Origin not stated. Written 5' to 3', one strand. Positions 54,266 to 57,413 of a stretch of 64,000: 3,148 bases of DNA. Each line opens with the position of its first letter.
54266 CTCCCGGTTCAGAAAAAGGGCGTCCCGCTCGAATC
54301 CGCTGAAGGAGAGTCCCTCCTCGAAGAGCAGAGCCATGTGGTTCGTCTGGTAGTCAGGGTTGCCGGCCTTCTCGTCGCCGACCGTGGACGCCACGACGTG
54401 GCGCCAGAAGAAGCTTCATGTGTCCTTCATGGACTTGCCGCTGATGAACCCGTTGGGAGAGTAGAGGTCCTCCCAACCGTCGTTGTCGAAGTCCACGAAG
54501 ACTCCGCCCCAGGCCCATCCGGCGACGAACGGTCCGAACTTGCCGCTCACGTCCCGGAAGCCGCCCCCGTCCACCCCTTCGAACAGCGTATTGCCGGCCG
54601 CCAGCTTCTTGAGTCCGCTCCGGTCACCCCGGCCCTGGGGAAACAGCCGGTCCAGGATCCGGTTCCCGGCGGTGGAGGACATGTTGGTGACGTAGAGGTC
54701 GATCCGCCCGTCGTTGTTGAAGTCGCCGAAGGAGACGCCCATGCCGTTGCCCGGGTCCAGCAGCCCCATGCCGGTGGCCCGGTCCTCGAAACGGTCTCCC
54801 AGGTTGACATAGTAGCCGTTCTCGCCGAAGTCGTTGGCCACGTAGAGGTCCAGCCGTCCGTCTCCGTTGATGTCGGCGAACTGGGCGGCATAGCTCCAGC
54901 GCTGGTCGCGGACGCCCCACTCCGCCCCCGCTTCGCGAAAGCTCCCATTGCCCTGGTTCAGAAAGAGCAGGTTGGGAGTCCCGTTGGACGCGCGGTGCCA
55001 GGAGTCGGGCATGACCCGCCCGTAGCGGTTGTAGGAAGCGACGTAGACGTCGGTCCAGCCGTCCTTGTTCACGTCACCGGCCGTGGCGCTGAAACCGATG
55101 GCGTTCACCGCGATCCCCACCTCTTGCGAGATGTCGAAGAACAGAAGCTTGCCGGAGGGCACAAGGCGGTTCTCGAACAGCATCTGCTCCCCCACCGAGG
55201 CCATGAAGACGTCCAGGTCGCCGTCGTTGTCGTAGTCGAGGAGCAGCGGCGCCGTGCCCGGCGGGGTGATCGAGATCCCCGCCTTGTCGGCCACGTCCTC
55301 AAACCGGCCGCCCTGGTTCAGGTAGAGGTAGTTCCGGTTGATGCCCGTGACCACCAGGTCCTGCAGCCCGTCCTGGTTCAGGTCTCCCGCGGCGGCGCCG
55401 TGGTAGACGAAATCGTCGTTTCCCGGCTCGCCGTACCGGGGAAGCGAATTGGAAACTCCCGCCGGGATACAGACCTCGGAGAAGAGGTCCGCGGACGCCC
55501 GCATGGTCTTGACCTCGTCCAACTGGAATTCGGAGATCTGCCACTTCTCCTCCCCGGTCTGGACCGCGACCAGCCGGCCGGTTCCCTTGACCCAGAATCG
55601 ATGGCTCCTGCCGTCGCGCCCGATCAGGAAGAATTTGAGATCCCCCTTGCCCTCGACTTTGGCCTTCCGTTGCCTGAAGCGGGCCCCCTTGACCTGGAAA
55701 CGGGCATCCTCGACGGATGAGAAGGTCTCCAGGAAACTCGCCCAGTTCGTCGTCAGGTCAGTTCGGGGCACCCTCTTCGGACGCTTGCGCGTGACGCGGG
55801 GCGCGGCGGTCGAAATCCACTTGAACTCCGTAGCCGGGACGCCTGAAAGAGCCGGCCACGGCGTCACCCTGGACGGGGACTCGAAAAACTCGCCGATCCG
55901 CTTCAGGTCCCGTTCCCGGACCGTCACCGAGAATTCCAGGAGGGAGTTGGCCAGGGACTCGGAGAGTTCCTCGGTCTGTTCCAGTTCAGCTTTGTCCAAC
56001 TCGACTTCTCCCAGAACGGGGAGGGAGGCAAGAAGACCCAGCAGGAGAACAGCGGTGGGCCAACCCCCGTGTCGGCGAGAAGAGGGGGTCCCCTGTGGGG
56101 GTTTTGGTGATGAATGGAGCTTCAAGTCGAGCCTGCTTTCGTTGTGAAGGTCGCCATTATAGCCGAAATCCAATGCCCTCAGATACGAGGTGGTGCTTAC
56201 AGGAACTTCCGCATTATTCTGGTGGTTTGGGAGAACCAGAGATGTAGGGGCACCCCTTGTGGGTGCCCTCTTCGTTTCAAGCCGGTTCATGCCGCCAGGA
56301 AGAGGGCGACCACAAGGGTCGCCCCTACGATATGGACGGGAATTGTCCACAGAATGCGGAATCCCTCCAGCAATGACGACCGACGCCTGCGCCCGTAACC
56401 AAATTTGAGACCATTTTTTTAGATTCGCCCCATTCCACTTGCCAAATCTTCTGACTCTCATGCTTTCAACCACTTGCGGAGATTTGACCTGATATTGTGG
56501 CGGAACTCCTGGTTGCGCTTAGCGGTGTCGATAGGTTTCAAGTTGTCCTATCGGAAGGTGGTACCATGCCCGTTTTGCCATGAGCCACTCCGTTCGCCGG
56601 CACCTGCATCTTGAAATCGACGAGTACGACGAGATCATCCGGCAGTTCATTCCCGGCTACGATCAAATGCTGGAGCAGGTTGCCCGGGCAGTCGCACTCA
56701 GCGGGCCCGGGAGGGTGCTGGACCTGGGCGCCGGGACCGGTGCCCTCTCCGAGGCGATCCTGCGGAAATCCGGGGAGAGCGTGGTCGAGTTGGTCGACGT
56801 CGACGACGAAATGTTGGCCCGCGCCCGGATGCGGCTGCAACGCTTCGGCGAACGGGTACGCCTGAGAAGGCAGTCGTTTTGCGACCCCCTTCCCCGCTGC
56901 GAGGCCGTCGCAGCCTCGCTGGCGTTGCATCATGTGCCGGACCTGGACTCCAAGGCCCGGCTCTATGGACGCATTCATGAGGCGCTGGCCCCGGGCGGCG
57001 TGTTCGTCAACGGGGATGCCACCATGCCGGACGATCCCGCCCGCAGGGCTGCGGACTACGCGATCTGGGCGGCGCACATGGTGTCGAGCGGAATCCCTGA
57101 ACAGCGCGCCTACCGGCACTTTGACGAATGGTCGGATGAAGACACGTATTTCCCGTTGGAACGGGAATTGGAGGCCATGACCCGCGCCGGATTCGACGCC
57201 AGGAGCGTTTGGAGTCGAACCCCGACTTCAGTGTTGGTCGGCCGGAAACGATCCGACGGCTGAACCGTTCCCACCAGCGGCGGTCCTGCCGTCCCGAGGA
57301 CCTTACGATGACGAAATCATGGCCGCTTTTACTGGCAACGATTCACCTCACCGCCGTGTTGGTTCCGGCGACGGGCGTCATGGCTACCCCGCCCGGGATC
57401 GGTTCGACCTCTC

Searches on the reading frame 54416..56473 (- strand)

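Call 14: search_protein_families(library=pfam, proteins=[window:54416-56473:-], max_evalue=0.01)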
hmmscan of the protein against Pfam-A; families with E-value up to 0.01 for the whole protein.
window:54416-56473:- (685 aa): 2 families
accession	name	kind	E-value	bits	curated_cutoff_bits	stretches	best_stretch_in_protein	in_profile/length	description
PF13517.12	FG-GAP_3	-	1e-38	132.2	26.9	5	534-595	1-61/61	FG-GAP-like repeat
PF01839.29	FG-GAP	-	2.1e-21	75.8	22.1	4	528-553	3-32/37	FG-GAP repeat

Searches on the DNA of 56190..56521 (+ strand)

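Call 92: search_dna_similar(query=window:56190-56521:+, collection=plasmids, mode=distant, max_evalue=0.001, max_rows=20)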
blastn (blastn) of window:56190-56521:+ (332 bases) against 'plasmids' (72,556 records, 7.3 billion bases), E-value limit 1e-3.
No match.
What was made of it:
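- Tried and rejected: The plasmid collection gave no match (call 92).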

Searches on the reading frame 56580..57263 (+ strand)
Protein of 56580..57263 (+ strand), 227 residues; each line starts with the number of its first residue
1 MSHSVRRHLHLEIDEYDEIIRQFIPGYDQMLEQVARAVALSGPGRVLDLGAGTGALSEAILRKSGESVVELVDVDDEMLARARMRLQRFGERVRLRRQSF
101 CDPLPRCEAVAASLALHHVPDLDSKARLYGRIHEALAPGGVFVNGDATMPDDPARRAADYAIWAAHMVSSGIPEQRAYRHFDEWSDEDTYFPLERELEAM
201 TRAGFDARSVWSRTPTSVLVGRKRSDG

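Call 14: search_protein_families(library=pfam, proteins=[window:56580-57263:+], max_evalue=0.01)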
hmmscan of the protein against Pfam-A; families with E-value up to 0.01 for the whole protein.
window:56580-57263:+ (227 aa): 11 families
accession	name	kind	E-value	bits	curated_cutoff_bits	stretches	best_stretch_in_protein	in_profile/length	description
PF13649.12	Methyltransf_25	-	2.7e-13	50.8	27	1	46-140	1-97/97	Methyltransferase domain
PF08242.18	Methyltransf_12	-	2.9e-12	47.6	30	1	47-142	1-98/98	Methyltransferase domain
PF08241.18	Methyltransf_11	-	6.7e-11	43.1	21.2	1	47-143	1-94/95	Methyltransferase domain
PF13489.12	Methyltransf_23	-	2.5e-10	40.8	27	1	30-161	9-133/164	Methyltransferase domain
PF00891.24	Methyltransf_2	-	4.5e-09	36.4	22.3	1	31-168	51-187/210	O-methyltransferase domain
PF13847.12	Methyltransf_31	-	5.7e-09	36.2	27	1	45-148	6-113/145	Methyltransferase domain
PF01795.25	Methyltransf_5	-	4.5e-06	26.8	27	1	31-102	9-79/309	MraW methylase family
PF05175.20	MTS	-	5.1e-06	26.7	23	1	43-101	32-91/170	Methyltransferase small domain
PF01209.24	Ubie_methyltran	-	7.6e-05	22.6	20.1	1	35-207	40-215/233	ubiE/COQ5 methyltransferase family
PF05891.18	Methyltransf_PK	-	0.00034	20.7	27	1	27-146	38-161/218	AdoMet dependent proline di-methyltransferase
PF02353.26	CMAS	-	0.0098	15.7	27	0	39-154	59-174/273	Mycolic acid cyclopropane synthetase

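Call 57: find_homologous_proteins(query=window:56580-57263:+, max_evalue=1e-40)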
Query window:56580-57263:+ (227 aa): 1246 proteins with E <= 1e-40 among 8000 candidates; the best 120 are listed.
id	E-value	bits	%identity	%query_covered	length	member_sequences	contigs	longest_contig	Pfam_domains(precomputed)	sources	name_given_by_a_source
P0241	1.2e-146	504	100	100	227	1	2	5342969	PF13847.13,PF01795.26,PF13489.13,PF05175.21,PF13649.13,PF00891.25,PF08241.19,PF08242.19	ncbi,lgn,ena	-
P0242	1.4e-130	452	90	100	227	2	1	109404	PF13847.13,PF01795.26,PF13489.13,PF05175.21,PF13649.13,PF00891.25,PF08241.19,PF08242.19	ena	-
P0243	2.6e-130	451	90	100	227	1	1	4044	PF13847.13,PF01795.26,PF13489.13,PF05175.21,PF13649.13,PF00891.25,PF01209.25,PF08241.19,PF08242.19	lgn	-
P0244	2.8e-126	438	88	100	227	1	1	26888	PF13847.13,PF01795.26,PF13489.13,PF05175.21,PF13649.13,PF00891.25,PF08241.19,PF08242.19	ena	-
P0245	1.9e-125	435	87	100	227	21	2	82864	PF13847.13,PF01795.26,PF13489.13,PF05175.21,PF13649.13,PF00891.25,PF01209.25,PF08241.19,PF08242.19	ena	-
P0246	6.7e-125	433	86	100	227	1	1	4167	PF13847.13,PF01795.26,PF13489.13,PF05175.21,PF13649.13,PF00891.25,PF01209.25,PF08241.19,PF08242.19,PF05891.19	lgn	-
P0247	9.7e-125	433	86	100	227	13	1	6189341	PF13847.13,PF01795.26,PF13489.13,PF02353.27,PF05175.21,PF13649.13,PF00891.25,PF08241.19,PF08242.19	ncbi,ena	-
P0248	9.3e-124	430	87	100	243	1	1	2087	PF13847.13,PF01795.26,PF13489.13,PF05175.21,PF13649.13,PF00891.25,PF01209.25,PF08241.19,PF08242.19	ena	-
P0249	1.8e-122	425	85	99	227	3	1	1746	PF13847.13,PF01795.26,PF13489.13,PF05175.21,PF13649.13,PF00891.25,PF08241.19,PF08242.19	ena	-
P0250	4.9e-122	424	84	100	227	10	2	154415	PF13847.13,PF01795.26,PF13489.13,PF02353.27,PF05175.21,PF13649.13,PF00891.25,PF08241.19,PF08242.19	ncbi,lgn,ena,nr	ncbi:MAG: methyltransferase domain-containing protein [Acidobacteriota bacterium]|nr:methyltransfera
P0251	1.1e-120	419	85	100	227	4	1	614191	PF13847.13,PF01795.26,PF13489.13,PF05175.21,PF13649.13,PF00891.25,PF01209.25,PF08241.19,PF08242.19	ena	-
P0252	3.8e-120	418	84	99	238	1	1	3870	PF13847.13,PF01795.26,PF13489.13,PF02353.27,PF05175.21,PF13649.13,PF00891.25,PF01209.25,PF08241.19,PF08242.19,PF05891.19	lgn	-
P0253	5.4e-120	417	84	99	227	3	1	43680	PF13847.13,PF01795.26,PF13489.13,PF05175.21,PF13649.13,PF00891.25,PF08241.19,PF08242.19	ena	-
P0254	1.7e-119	416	84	98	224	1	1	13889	PF13847.13,PF01795.26,PF13489.13,PF13649.13,PF00891.25,PF01209.25,PF08241.19,PF08242.19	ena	-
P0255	1.8e-118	412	83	100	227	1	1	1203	PF13847.13,PF01795.26,PF13489.13,PF05175.21,PF13649.13,PF00891.25,PF01209.25,PF08241.19,PF08242.19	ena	-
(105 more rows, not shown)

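Call 58: find_encoding_contigs(protein=P0242, flank=4000, max_places=2)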
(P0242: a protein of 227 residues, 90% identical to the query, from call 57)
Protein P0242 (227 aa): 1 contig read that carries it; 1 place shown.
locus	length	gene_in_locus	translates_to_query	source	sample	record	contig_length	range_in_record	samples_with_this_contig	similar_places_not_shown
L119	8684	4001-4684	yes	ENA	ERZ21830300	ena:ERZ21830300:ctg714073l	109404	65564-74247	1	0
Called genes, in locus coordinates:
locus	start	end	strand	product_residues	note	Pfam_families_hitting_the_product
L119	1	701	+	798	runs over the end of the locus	PF01590:GAF (weak), PF13185:GAF_2 (weak), PF00512:HisKA, PF02518:HATPase_c, PF00072:Response_reg, PF00486:Trans_reg_C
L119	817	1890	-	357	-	PF13517:FG-GAP_3 (faint), PF07593:UnbV_ASPIC, PF00578:AhpC-TSA, PF08534:Redoxin, PF00085:Thioredoxin (weak)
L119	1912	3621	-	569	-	PF01839:FG-GAP (faint), PF13517:FG-GAP_3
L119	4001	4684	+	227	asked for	PF00891:Methyltransf_2, PF13489:Methyltransf_23, PF01795:Methyltransf_5 (weak), PF05175:MTS (weak), PF13847:Methyltransf_31, PF08241:Methyltransf_11, PF08242:Methyltransf_12, PF13649:Methyltransf_25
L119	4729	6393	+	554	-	-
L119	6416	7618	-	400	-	PF01263:Aldose_epim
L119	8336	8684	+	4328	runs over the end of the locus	-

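Call 59: find_encoding_contigs(protein=P0247, flank=4000, max_places=2)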
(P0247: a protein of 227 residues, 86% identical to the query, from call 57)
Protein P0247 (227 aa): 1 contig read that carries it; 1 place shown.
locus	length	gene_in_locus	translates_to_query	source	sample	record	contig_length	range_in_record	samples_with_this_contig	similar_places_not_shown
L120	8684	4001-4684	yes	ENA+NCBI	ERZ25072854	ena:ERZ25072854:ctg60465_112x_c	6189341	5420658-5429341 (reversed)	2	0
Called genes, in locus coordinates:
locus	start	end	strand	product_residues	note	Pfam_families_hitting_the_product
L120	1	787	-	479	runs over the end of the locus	PF24316:Tli3 (faint), PF13088:BNR_2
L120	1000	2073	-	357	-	PF13517:FG-GAP_3 (faint), PF07593:UnbV_ASPIC, PF00578:AhpC-TSA, PF08534:Redoxin, PF00085:Thioredoxin (weak), PF13905:Thioredoxin_8 (weak)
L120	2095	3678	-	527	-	PF01839:FG-GAP (faint), PF13517:FG-GAP_3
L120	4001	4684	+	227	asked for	PF00891:Methyltransf_2, PF13489:Methyltransf_23, PF01795:Methyltransf_5 (weak), PF02353:CMAS (weak), PF13847:Methyltransf_31, PF08241:Methyltransf_11, PF08242:Methyltransf_12, PF13649:Methyltransf_25, +1 more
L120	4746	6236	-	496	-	PF01471:PG_binding_1, PF00353:HemolysinCabind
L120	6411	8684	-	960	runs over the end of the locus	PF10101:DUF2339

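Call 60: find_encoding_contigs(protein=P0241, flank=1000, max_places=3)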
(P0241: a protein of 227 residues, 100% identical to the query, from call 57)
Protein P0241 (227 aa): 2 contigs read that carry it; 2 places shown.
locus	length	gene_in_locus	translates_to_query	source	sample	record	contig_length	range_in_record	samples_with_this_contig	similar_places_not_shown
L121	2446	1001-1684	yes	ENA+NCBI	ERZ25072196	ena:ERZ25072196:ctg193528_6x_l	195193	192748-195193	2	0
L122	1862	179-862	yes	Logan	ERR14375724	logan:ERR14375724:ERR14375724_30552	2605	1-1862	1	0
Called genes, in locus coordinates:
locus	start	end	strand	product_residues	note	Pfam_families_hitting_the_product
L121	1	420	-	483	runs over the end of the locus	PF01839:FG-GAP (faint), PF13517:FG-GAP_3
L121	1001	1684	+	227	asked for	PF00891:Methyltransf_2, PF13489:Methyltransf_23, PF01795:Methyltransf_5 (weak), PF05175:MTS (weak), PF13847:Methyltransf_31, PF08241:Methyltransf_11, PF08242:Methyltransf_12, PF13649:Methyltransf_25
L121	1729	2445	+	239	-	?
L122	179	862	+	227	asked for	PF00891:Methyltransf_2, PF13489:Methyltransf_23, PF01795:Methyltransf_5 (weak), PF05175:MTS (weak), PF13847:Methyltransf_31, PF08241:Methyltransf_11, PF08242:Methyltransf_12, PF13649:Methyltransf_25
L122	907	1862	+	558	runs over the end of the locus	-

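Call 71: find_encoding_contigs(protein=P0244, flank=3000, max_places=2)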
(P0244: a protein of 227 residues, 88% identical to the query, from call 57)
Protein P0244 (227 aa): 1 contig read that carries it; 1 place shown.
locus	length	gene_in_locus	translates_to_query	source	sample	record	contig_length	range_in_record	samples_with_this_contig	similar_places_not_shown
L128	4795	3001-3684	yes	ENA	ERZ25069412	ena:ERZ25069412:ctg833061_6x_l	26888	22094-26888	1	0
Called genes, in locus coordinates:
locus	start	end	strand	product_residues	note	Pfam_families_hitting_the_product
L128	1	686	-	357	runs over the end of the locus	PF07593:UnbV_ASPIC, PF00578:AhpC-TSA, PF08534:Redoxin, PF00085:Thioredoxin (weak)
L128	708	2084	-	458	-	PF01839:FG-GAP (faint), PF13517:FG-GAP_3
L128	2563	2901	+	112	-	PF10387:DUF2442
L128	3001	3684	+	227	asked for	PF13489:Methyltransf_23, PF00891:Methyltransf_2, PF01795:Methyltransf_5 (weak), PF05175:MTS, PF13847:Methyltransf_31, PF08241:Methyltransf_11, PF08242:Methyltransf_12, PF13649:Methyltransf_25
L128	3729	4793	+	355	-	?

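Call 72: find_encoding_contigs(protein=P0245, flank=3000, max_places=2)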
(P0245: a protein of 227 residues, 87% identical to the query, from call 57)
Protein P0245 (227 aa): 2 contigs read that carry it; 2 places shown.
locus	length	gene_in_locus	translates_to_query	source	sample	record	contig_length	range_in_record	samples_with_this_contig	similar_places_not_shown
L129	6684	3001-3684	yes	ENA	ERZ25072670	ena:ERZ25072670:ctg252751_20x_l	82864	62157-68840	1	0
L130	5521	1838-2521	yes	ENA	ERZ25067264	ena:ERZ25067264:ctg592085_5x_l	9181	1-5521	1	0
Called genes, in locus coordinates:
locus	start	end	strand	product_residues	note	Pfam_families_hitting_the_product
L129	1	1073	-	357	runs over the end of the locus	PF13517:FG-GAP_3 (weak), PF07593:UnbV_ASPIC, PF00578:AhpC-TSA, PF08534:Redoxin, PF00085:Thioredoxin (weak)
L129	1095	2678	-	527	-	PF01839:FG-GAP (faint), PF13517:FG-GAP_3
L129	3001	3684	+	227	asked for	PF01209:Ubie_methyltran (weak), PF13489:Methyltransf_23, PF00891:Methyltransf_2, PF05175:MTS (weak), PF13847:Methyltransf_31, PF08241:Methyltransf_11, PF08242:Methyltransf_12, PF13649:Methyltransf_25, +1 more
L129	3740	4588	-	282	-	PF00353:HemolysinCabind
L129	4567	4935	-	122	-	-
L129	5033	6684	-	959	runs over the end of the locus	PF10101:DUF2339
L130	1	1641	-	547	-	?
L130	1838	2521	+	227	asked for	PF01209:Ubie_methyltran (weak), PF13489:Methyltransf_23, PF00891:Methyltransf_2, PF05175:MTS (weak), PF13847:Methyltransf_31, PF08241:Methyltransf_11, PF08242:Methyltransf_12, PF13649:Methyltransf_25, +1 more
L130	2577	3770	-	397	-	PF01471:PG_binding_1, PF00353:HemolysinCabind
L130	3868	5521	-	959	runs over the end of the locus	PF10101:DUF2339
